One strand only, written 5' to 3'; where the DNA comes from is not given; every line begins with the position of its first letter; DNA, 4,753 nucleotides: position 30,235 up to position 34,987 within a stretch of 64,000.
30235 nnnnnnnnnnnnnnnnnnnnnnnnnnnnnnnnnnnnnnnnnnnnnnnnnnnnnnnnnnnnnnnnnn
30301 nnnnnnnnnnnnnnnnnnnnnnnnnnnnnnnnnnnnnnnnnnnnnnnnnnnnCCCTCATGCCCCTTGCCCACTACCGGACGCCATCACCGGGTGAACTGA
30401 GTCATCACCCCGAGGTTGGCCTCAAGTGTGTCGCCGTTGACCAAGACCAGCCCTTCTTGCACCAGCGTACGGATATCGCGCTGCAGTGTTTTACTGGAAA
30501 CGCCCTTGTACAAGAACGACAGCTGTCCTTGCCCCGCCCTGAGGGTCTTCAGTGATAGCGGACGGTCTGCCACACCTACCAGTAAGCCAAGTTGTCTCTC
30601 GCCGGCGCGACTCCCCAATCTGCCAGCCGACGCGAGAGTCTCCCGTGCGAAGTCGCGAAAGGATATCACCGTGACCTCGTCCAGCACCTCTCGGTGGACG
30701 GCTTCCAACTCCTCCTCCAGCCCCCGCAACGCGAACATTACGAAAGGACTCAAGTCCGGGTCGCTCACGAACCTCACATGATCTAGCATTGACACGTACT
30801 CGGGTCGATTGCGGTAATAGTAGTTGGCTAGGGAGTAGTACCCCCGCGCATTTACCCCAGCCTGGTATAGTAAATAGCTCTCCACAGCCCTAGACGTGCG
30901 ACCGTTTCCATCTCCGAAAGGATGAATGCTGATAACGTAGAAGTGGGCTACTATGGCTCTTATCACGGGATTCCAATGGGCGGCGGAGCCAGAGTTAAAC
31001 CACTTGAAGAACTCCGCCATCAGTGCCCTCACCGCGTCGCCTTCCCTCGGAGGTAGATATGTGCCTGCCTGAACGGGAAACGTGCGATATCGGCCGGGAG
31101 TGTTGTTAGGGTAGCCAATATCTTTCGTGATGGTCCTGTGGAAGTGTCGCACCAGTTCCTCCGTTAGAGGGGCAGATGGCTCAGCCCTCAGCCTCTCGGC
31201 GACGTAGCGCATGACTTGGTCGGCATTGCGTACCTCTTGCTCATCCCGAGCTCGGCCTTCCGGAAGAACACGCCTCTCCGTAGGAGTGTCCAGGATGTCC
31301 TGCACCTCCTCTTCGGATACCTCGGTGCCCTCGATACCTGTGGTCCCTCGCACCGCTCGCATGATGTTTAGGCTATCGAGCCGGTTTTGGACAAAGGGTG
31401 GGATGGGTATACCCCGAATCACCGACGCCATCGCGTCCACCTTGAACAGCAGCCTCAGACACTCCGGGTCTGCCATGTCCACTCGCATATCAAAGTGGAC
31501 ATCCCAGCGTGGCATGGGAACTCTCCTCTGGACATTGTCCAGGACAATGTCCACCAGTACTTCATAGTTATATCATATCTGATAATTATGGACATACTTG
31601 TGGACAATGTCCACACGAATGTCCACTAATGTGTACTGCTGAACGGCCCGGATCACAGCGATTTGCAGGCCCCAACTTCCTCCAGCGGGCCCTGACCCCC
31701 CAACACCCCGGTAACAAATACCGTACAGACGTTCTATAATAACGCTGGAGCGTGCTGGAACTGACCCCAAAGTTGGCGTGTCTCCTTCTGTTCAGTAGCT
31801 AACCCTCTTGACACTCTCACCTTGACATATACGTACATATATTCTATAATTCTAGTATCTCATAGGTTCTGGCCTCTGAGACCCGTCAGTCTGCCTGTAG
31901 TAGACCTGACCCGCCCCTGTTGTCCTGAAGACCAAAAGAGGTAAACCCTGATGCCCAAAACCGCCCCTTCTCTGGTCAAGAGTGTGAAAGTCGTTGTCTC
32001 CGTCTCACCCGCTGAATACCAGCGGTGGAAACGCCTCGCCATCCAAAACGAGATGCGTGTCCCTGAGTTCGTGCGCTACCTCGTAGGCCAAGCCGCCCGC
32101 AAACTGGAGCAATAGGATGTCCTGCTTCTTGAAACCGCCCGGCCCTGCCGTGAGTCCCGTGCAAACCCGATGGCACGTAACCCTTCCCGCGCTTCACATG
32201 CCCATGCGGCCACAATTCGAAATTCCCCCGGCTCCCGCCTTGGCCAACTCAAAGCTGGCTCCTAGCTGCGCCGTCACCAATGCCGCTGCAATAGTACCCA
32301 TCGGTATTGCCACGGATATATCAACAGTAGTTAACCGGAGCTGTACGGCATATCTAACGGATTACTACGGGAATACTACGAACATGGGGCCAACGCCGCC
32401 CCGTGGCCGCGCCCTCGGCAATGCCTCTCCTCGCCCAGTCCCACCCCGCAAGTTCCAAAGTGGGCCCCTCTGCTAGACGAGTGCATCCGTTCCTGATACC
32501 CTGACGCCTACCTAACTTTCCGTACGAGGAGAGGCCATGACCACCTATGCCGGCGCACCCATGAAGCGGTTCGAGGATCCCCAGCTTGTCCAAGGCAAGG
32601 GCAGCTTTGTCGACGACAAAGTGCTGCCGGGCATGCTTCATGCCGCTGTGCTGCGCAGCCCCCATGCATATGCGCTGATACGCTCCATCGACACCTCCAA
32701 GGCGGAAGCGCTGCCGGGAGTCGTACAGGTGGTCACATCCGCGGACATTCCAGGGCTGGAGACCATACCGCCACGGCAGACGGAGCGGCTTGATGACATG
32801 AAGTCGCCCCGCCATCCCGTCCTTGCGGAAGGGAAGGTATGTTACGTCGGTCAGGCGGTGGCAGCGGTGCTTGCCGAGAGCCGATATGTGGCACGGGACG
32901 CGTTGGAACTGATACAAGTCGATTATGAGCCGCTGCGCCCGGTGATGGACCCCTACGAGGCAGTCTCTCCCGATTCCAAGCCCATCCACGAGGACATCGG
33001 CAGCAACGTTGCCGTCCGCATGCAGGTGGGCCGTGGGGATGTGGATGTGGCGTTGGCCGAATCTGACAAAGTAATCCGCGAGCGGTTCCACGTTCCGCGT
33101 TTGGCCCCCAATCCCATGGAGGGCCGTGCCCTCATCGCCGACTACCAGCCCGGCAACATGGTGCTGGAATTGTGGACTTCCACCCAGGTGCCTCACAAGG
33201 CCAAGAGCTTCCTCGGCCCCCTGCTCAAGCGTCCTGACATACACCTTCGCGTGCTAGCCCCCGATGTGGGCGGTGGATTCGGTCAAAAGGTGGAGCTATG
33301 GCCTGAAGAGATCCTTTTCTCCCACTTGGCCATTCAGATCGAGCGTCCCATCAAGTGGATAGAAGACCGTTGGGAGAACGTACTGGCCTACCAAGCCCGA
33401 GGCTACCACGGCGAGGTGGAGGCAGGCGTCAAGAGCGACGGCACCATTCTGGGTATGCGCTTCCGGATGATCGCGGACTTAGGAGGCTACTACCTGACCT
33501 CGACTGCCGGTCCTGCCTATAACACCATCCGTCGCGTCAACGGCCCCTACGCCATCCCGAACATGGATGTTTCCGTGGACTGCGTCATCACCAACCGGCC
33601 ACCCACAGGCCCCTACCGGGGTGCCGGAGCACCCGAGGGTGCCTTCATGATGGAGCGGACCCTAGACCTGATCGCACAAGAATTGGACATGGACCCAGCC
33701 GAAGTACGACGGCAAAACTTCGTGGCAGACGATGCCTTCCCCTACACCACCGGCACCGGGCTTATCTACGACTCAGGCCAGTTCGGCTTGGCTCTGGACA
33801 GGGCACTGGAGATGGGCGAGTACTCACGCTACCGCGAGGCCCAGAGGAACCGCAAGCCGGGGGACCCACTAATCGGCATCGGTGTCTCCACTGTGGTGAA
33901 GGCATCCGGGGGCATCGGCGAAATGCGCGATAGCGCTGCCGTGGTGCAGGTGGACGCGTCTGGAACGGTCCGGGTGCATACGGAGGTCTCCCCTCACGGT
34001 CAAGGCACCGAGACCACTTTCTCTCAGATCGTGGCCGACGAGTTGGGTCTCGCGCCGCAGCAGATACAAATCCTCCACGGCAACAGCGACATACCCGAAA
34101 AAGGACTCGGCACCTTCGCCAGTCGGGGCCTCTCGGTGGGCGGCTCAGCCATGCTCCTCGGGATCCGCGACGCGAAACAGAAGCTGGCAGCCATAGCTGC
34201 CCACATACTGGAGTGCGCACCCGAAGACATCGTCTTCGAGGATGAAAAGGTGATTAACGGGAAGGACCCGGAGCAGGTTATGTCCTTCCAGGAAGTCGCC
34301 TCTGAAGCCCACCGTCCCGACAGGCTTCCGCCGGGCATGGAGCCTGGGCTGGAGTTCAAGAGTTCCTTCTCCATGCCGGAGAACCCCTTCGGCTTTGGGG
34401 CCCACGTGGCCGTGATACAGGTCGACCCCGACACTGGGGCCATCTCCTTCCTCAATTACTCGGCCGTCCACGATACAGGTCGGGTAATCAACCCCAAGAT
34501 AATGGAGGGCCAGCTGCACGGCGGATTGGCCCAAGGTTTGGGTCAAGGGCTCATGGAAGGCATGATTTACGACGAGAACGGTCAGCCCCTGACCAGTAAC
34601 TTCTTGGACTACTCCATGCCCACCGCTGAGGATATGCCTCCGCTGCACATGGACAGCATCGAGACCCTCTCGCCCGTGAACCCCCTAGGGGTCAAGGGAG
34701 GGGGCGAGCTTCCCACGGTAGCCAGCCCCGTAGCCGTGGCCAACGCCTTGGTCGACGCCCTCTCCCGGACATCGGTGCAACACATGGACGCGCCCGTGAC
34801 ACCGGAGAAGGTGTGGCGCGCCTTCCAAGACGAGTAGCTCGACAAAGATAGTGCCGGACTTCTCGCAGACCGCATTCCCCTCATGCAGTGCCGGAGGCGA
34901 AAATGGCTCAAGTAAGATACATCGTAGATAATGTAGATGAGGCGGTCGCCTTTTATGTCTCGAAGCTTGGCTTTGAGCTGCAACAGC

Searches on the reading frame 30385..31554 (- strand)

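Call 27: search_protein_families(library=pfam, proteins=[window:30385-31554:-], max_evalue=0.01)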
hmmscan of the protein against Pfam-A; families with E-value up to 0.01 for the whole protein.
window:30385-31554:- (389 aa): 1 family
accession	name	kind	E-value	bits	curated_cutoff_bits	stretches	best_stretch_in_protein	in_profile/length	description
PF02661.23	Fic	-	1.7e-18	67.6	24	1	129-229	1-93/93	Fic/DOC family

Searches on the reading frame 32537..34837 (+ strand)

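Call 27: search_protein_families(library=pfam, proteins=[window:32537-34837:+], max_evalue=0.01)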
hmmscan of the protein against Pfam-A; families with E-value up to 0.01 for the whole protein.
window:32537-34837:+ (766 aa): 3 families
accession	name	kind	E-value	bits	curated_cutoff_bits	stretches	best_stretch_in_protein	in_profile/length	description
PF20256.3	MoCoBD_2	-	5.7e-79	266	27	1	423-701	2-283/283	Molybdopterin cofactor-binding domain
PF02738.23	MoCoBD_1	-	2.9e-70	236.6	27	1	150-395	1-244/244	Molybdopterin cofactor-binding domain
PF01315.27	Ald_Xan_dh_C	-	1.8e-29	102.7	31.3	1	19-133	1-109/110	Aldehyde oxidase and xanthine dehydrogenase, a/b hammerhead domain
